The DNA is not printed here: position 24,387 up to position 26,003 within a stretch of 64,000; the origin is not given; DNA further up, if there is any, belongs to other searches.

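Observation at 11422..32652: Candidate PKS-glycolipid biosynthesis and export locus with an unusual part list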

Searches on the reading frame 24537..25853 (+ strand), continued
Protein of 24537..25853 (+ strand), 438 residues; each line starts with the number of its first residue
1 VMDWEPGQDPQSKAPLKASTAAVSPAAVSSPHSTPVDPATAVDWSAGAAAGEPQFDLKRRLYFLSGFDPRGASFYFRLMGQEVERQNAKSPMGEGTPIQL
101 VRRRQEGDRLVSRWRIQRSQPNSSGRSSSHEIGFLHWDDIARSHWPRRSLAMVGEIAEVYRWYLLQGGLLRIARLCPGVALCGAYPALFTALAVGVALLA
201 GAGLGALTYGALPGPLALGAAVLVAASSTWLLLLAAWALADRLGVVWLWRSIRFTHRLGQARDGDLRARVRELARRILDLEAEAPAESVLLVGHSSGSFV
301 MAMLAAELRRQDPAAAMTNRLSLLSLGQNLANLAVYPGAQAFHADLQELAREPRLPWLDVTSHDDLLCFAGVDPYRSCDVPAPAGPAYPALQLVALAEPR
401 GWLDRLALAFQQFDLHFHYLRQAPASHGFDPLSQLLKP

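Call 49: fold_search(model_id=the predicted structure, library=pdb)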
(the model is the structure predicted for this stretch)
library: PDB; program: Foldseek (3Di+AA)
matches with E <= 10: 1234; with E <= 0.001: 0
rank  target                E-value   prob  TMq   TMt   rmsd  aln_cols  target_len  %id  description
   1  5h6g_A                3.6e-03  0.93  0.17  0.26  10.3       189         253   18  Crystal structure of a thermostable lipase from Marine Streptomyces (released 2017-09-20)
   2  5h6g_B                3.8e-03  0.94  0.18  0.28   9.7       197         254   17  Crystal structure of a thermostable lipase from Marine Streptomyces (released 2017-09-20)
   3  6qpr                  2.1e-02  0.97  0.19  0.25   9.4       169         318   16  Rhizomucor miehei lipase propeptide complex, Ser95/Ile96 deletion mutant (released 2019-03-13)
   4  9gou_A                2.3e-02  0.89  0.19  0.13   9.3       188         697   19  Cryo-EM structure of acylaminoacyl-peptidase in complex with dichlorvos (released 2025-10-22)
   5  2ix9_A                2.4e-02  0.99  0.14  0.23   5.2        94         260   17  Respective role of protein folding and glycosylation in the thermal stability of recombinant Feruloyl Esterase A (released 2006-10-18)
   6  6qpp                  2.8e-02  0.99  0.16  0.21   6.0       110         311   20  Rhizomucor miehei lipase propeptide complex, native (released 2019-03-13)
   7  1uza_A                3.1e-02  0.98  0.16  0.25   4.8       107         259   20  Crystallographic structure of a feruloyl esterase from Aspergillus niger (released 2004-10-19)
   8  3dnm_C                3.5e-02  0.87  0.20  0.28   9.2       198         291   12  Crystal Structure Hormone-Sensitive Lipase from a Metagenome Library (released 2009-01-13)
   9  7x2p_B                3.6e-02  0.97  0.22  0.40   8.7       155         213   14  Legionella pneumophila effector RavL (released 2023-03-01)
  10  3ga7                  4.1e-02  0.30  0.13  0.17  13.8       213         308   12  1.55 Angstrom Crystal Structure of an Acetyl Esterase from Salmonella typhimurium (released 2009-02-24)
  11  6a0w                  4.3e-02  0.97  0.16  0.23   4.5       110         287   19  Crystal structure of lipase from Rhizopus microsporus var. chinensis (released 2019-10-09)
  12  7x2p_A                4.5e-02  0.96  0.21  0.39   9.0       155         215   13  Legionella pneumophila effector RavL (released 2023-03-01)
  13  5lcn_B                4.8e-02  0.54  0.17  0.26  12.2       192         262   12  STRUCTURE OF THE PYROCOCCUS FURIOSUS ESTERASE PF2001 WITH SPACE GROUP P212121 (released 2017-08-02)
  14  5jd5_C                5.0e-02  0.57  0.17  0.22   9.8       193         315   13  Crystal structure of MGS-MilE3, an alpha/beta hydrolase enzyme from the metagenome of pyrene-phenanthrene enrichment c (released 2016-05-04)
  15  2bjh_A                5.3e-02  0.97  0.14  0.23   5.1        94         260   16  Crystal Structure Of S133A AnFaeA-ferulic acid complex (released 2005-09-07)
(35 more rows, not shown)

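Call 75: search_protein_families(library=pfam, proteins=[L010:18896-19915:+, L013:18725-19615:+, L014:18186-19766:-, L014:18537-19736:+, L028:18942-19964:+, L029:19934-21118:+, L033:10883-12298:+, L041:17477-18814:+, L044:18181-18996:-, L046:19096-20133:+], max_evalue=0.0001)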
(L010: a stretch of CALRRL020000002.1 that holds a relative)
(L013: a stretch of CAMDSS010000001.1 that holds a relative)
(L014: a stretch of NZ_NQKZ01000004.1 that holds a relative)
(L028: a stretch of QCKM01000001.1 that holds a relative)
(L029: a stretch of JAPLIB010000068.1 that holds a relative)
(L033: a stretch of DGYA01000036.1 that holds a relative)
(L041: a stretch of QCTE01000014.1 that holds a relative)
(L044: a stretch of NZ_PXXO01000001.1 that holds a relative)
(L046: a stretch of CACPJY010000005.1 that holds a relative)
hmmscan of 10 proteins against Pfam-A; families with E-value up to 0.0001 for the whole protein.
L010:18896-19915:+ (339 aa): 1 family
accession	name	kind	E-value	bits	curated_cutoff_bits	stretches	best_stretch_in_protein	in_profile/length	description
PF00528.27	BPD_transp_1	-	2.6e-18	66.9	26.4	1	119-334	3-182/184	Binding-protein-dependent transport system inner membrane component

L013:18725-19615:+ (296 aa): 1 family
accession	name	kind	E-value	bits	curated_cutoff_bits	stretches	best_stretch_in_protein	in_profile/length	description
PF01909.29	NTP_transf_2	-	3.2e-06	27.9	21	1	156-184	15-43/93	Nucleotidyltransferase domain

L014:18186-19766:- (526 aa): 0 families

L014:18537-19736:+ (399 aa): 3 families
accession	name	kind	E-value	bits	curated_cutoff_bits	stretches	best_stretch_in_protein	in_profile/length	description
PF16363.11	GDP_Man_Dehyd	-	9e-154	512.3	27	1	31-363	1-332/332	GDP-mannose 4,6 dehydratase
PF01370.27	Epimerase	-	2.3e-77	260.1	20.9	1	30-278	1-240/240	NAD dependent epimerase/dehydratase family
PF04321.23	RmlD_sub_bind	-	2.1e-06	27.5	27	1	30-187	3-130/287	RmlD substrate binding domain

L028:18942-19964:+ (340 aa): 5 families
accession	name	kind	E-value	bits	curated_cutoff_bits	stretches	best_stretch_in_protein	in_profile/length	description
PF01370.27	Epimerase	-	3e-54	184.4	20.9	1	3-247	1-237/240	NAD dependent epimerase/dehydratase family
PF16363.11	GDP_Man_Dehyd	-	1.2e-53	183.2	27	1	4-329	1-331/332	GDP-mannose 4,6 dehydratase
PF04321.23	RmlD_sub_bind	-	2.1e-15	57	27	1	1-242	1-202/287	RmlD substrate binding domain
PF01073.25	3Beta_HSD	-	6e-14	52.2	22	1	4-230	1-222/280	3-beta hydroxysteroid dehydrogenase/isomerase family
PF02719.21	Polysacc_synt_2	-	3.8e-12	46.4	20.2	1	3-133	1-129/293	Polysaccharide biosynthesis protein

L029:19934-21118:+ (395 aa): 1 family
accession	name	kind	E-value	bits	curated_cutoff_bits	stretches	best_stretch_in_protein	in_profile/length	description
PF02397.22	Bac_transf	-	3e-43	147.9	27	1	282-394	1-113/179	Bacterial sugar transferase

L033:10883-12298:+ (471 aa): 1 family
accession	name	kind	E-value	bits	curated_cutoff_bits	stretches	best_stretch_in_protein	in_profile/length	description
PF02397.22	Bac_transf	-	1.4e-63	214.1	27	1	278-460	1-178/179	Bacterial sugar transferase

L041:17477-18814:+ (445 aa): 3 families
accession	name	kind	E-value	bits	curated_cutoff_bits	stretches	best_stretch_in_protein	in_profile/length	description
PF13393.11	tRNA-synt_His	-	1.4e-47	162.8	25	1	25-326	1-308/308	Histidyl-tRNA synthetase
PF03129.25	HGTP_anticodon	-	1.5e-14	54.4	21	1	355-433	6-86/94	Anticodon binding domain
PF00587.30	tRNA-synt_2b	-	6.4e-12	46.3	29.3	1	83-330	1-175/179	tRNA synthetase class II core domain (G, H, P, S and T)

L044:18181-18996:- (271 aa): 0 families

L046:19096-20133:+ (345 aa): 8 families
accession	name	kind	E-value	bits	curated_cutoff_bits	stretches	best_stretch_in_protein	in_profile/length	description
PF01370.27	Epimerase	-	3.7e-57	193.9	20.9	1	8-249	1-232/240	NAD dependent epimerase/dehydratase family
PF16363.11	GDP_Man_Dehyd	-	1.5e-55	189.4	27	1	9-333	1-330/332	GDP-mannose 4,6 dehydratase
PF04321.23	RmlD_sub_bind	-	9.7e-19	68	27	1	6-247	1-202/287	RmlD substrate binding domain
PF01073.25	3Beta_HSD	-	2.6e-16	59.9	22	1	9-235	1-222/280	3-beta hydroxysteroid dehydrogenase/isomerase family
PF02719.21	Polysacc_synt_2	-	1.3e-13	51.3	20.2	1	8-137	1-128/293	Polysaccharide biosynthesis protein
PF00106.31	adh_short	-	6e-06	26.3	26.6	1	7-99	2-87/195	short chain dehydrogenase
PF07993.18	NAD_binding_4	-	7.9e-06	25.6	20.1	1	10-192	1-207/258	Male sterility protein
PF08659.16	KR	-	3.1e-05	24.4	22.6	1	7-143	2-142/180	KR domain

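Call 76: search_protein_representatives(alignment_id=A3)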
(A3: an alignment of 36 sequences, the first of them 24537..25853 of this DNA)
Query: 36 sequences, 386 profile positions. Proteins with E-value up to 0.001 (for the whole library): 1027; up to 1e-10: 732; up to 1e-30: 300. The best 150 are listed.
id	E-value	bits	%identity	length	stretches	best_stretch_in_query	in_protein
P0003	1.4e-175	600.1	-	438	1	9-384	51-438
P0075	9.8e-173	590.8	-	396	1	8-384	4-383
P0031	6.1e-158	542.1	-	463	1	7-383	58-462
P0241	1.7e-137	474.8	-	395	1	12-384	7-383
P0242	1.1e-135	468.8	-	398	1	11-370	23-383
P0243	4.4e-103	361.5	-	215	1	174-384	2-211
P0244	1.6e-96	339.9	-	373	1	6-374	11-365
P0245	5.5e-94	331.5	-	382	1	15-384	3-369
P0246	2.0e-91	323.1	-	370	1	14-384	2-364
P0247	4.1e-87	308.9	-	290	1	78-368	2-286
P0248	1.9e-85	303.4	-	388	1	14-370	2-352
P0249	8.5e-80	284.8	-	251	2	88-252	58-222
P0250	3.0e-73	263.2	-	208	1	19-222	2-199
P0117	1.5e-66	241.2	-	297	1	6-195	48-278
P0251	1.7e-66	241.0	-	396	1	11-378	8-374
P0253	1.6e-62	227.9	-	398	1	12-378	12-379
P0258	5.4e-58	213.0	-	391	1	15-379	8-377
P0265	2.7e-55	204.2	-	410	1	10-378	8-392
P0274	9.2e-53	195.8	-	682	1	9-331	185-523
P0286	6.4e-51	189.8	-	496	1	14-379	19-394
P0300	2.6e-49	184.4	-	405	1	14-382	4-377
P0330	4.6e-46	173.8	-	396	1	14-378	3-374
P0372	2.7e-42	161.4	-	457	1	9-381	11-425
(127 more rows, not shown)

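Call 77: list_cluster_members(proteins=[P0244, P0251, P0253, P0258, P0265, P0274, P0286, P0300, P0330, P0372])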
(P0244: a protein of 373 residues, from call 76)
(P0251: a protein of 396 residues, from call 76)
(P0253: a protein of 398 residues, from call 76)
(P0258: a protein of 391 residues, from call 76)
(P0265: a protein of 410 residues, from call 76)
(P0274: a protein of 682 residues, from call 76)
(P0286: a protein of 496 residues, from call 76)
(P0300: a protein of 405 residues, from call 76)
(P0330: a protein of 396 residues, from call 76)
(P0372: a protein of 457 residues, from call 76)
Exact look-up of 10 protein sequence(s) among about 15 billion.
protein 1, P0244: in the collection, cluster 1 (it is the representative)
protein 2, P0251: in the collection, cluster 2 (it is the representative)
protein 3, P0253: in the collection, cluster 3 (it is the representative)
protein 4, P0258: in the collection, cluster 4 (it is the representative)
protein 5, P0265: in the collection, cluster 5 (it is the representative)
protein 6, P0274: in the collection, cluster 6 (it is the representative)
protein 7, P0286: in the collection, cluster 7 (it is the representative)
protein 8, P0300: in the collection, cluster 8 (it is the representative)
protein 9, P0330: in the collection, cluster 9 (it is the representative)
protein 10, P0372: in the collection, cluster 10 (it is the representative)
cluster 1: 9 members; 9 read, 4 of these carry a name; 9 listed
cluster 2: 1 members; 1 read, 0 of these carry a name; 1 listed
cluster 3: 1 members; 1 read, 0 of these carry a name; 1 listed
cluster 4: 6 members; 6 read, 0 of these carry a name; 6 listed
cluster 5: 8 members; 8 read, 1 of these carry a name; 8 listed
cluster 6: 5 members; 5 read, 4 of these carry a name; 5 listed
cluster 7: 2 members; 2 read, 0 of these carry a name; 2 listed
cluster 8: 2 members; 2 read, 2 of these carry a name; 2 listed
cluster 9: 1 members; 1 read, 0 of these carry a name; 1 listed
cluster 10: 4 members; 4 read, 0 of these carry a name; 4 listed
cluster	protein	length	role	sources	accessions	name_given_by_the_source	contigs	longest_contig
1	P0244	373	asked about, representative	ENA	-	-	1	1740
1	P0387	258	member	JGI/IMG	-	hypothetical protein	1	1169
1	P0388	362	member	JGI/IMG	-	hypothetical protein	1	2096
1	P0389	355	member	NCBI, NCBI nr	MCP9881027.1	hypothetical protein KBY65_00835 [Cyanobium sp. Alchichica 3B3-8F6] | hypothetical protein [Cyanobium sp. Alchichica 3B3-8F6]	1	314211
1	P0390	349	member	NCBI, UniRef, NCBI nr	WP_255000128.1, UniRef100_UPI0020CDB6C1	hypothetical protein [Cyanobium sp. Alchichica 3B3-8F6] | hypothetical protein n=1 Tax=Cyanobium sp. Alchichica 3B3-8F6 TaxID=2823696 ...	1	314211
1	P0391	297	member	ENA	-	-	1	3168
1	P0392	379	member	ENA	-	-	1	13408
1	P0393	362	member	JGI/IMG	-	-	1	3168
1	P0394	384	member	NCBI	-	-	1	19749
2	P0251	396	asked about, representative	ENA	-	-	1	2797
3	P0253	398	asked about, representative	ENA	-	-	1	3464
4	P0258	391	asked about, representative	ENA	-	-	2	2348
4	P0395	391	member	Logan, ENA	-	-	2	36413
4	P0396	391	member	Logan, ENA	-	-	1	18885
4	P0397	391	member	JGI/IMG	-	-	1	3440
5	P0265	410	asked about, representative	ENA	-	-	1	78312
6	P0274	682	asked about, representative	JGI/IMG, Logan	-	predicted alpha/beta-hydrolase family hydrolase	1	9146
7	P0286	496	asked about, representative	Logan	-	-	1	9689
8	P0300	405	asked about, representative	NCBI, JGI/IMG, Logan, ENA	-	pimeloyl-ACP methyl ester carboxylesterase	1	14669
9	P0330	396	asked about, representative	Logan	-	-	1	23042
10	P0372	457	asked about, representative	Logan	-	-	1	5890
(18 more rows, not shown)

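Call 78: find_encoding_contigs(protein=P0265, flank=10000, max_places=1)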
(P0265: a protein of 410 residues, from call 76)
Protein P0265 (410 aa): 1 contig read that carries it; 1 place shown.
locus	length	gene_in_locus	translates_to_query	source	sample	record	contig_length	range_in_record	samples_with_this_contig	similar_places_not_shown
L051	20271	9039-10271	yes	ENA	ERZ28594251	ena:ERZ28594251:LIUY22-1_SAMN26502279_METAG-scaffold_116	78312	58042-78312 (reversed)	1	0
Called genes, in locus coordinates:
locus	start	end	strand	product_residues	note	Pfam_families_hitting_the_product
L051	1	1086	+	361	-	?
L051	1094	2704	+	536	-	PF00534:Glycos_transf_1, PF13692:Glyco_trans_1_4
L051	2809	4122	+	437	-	PF02563:Poly_export, PF22461:SLBB_2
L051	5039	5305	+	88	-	-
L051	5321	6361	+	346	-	PF05159:Capsule_synth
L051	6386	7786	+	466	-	PF05159:Capsule_synth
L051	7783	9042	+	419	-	PF03033:Glyco_transf_28, PF06722:EryCIII-like_C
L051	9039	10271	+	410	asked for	-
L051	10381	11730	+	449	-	PF00067:p450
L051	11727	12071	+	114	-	-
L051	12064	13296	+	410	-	-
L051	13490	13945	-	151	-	PF07452:CHRD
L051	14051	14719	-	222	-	PF01323:DSBA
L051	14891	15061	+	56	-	-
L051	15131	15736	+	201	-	PF02417:Chromate_transp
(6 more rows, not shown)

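Call 79: find_encoding_contigs(protein=P0300, flank=10000, max_places=1)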
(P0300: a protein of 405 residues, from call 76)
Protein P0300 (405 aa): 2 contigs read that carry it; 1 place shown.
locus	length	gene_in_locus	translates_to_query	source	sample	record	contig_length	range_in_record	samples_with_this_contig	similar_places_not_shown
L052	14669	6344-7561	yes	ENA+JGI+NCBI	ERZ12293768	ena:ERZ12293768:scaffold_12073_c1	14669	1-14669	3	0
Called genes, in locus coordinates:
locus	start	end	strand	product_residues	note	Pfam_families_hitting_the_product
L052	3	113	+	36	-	?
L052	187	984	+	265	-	-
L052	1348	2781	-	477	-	PF02233:PNTB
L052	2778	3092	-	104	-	PF12769:PNTB_4TM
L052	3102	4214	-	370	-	PF05222:AlaDh_PNT_N, PF02826:2-Hacid_dh_C (faint), PF01262:AlaDh_PNT_C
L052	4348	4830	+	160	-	PF00293:NUDIX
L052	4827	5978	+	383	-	PF02540:NAD_synthase (weak), PF03054:tRNA_Me_trans, PF20259:tRNA_Me_trans_M, PF20258:tRNA_Me_trans_C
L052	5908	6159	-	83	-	PF00550:PP-binding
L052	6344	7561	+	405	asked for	-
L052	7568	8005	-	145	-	PF01219:DAGK_prokar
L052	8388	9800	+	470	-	PF03951:Gln-synt_N, PF00120:Gln-synt_C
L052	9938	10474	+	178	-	-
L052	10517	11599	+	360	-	PF00512:HisKA, PF02518:HATPase_c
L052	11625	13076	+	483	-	PF00072:Response_reg, PF00158:Sigma54_activat, PF14532:Sigma54_activ_2, PF07728:AAA_5, PF25601:AAA_lid_14, PF02954:HTH_8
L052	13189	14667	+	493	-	?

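Call 82: find_related_loci(query=A4, collection=metagenome_contigs, flank=10000)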
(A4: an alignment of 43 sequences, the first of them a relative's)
Query A4 (410 aa) in metagenome_contigs; peptide patterns used: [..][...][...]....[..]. (x = any residue, [..] = any of these).
459 stretches matched a pattern; 337 encode a relative of the query (tblastn E <= 1e-3); the best 80 are kept; 80 distinct loci.
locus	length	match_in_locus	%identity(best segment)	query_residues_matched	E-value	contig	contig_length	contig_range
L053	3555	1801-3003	57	1-409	7e-153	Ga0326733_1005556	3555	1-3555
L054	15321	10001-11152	51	11-405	2e-107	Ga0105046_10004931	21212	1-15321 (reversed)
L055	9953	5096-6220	43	11-405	3e-95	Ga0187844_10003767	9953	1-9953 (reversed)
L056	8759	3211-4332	44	8-397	4e-94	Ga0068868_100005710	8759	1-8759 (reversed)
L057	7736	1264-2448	43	9-397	5e-90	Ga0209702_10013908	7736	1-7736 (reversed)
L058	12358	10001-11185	43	9-397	5e-90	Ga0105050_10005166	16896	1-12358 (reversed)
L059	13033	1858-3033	40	5-407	5e-89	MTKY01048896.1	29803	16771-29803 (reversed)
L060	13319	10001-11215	42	9-403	8e-87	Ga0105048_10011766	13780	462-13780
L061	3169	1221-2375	39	11-407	1e-87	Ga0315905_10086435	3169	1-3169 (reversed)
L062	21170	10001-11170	43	10-397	9e-86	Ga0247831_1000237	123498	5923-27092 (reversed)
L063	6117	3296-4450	38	11-407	8e-84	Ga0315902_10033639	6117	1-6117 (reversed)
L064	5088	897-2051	38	11-407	8e-84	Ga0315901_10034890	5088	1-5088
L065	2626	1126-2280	40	10-409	3e-84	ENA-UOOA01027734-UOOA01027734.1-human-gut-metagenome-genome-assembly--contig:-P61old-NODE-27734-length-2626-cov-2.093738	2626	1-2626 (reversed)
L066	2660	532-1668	39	11-405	1e-83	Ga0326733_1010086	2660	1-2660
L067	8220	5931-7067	41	5-397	1e-80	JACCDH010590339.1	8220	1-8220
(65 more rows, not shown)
